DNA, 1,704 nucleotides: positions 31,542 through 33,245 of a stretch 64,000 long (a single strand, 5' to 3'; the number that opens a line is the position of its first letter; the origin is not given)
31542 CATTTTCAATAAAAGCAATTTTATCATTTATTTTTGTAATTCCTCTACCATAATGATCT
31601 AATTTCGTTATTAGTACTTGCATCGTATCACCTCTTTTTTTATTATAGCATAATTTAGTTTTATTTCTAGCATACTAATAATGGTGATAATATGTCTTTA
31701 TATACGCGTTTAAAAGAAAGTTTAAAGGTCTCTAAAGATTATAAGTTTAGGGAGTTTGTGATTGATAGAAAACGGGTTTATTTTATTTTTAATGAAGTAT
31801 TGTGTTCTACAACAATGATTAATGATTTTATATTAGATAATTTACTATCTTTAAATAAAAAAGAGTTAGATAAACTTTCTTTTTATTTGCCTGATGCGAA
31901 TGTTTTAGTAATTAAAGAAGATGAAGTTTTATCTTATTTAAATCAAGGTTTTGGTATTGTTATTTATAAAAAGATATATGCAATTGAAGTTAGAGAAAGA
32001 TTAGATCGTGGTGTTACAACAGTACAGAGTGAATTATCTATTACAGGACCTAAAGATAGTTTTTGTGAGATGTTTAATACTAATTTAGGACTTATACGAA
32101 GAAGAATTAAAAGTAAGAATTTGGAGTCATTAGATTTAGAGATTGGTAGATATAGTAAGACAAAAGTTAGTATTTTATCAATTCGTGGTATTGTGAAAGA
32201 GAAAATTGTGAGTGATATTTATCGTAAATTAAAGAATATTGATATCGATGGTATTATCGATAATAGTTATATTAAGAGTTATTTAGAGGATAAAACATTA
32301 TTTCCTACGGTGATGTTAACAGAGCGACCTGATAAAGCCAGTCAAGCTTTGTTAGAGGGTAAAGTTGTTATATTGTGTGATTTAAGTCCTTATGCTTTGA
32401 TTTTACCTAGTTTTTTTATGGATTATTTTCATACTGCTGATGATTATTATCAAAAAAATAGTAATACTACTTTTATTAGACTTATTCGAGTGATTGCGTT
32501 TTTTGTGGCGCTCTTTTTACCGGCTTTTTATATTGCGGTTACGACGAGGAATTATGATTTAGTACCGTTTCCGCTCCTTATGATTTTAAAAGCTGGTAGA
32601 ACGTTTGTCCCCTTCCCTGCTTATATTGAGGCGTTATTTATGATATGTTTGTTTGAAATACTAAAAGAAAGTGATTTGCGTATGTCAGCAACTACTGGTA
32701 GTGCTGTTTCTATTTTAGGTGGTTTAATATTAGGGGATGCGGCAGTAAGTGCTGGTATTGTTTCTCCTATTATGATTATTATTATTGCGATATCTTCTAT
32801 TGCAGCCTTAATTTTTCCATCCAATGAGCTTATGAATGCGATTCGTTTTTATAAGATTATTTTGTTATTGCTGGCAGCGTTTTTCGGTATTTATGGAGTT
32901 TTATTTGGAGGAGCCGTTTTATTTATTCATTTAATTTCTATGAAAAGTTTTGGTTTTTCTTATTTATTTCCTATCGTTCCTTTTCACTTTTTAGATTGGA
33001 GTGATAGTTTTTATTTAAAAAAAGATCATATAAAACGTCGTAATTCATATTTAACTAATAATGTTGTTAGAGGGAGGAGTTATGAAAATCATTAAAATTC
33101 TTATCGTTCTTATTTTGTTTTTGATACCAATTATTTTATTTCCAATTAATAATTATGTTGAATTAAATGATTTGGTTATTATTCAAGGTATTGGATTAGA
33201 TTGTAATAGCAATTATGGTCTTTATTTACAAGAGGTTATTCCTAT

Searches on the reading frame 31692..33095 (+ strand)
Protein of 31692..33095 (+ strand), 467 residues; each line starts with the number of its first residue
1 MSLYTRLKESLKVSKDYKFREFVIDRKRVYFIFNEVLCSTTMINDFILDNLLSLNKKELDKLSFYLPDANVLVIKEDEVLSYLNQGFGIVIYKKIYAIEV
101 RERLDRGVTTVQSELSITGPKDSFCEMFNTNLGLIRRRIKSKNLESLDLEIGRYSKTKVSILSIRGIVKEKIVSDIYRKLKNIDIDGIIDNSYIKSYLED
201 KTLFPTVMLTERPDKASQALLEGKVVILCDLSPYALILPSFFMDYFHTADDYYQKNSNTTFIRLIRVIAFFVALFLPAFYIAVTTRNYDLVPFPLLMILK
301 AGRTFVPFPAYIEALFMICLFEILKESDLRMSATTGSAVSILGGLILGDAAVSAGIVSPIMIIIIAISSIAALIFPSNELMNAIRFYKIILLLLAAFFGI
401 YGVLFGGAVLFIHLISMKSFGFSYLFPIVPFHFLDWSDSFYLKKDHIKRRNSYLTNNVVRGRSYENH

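Call 101: search_protein_families(library=pfam, proteins=[window:31692-33095:+], max_evalue=0.00001)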
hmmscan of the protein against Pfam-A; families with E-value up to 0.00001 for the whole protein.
window:31692-33095:+ (467 aa): 1 family
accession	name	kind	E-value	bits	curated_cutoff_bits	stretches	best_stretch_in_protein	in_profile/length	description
PF03323.18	GerA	-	1.3e-135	453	27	1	6-442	2-454/466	Bacillus/Clostridium GerA spore germination protein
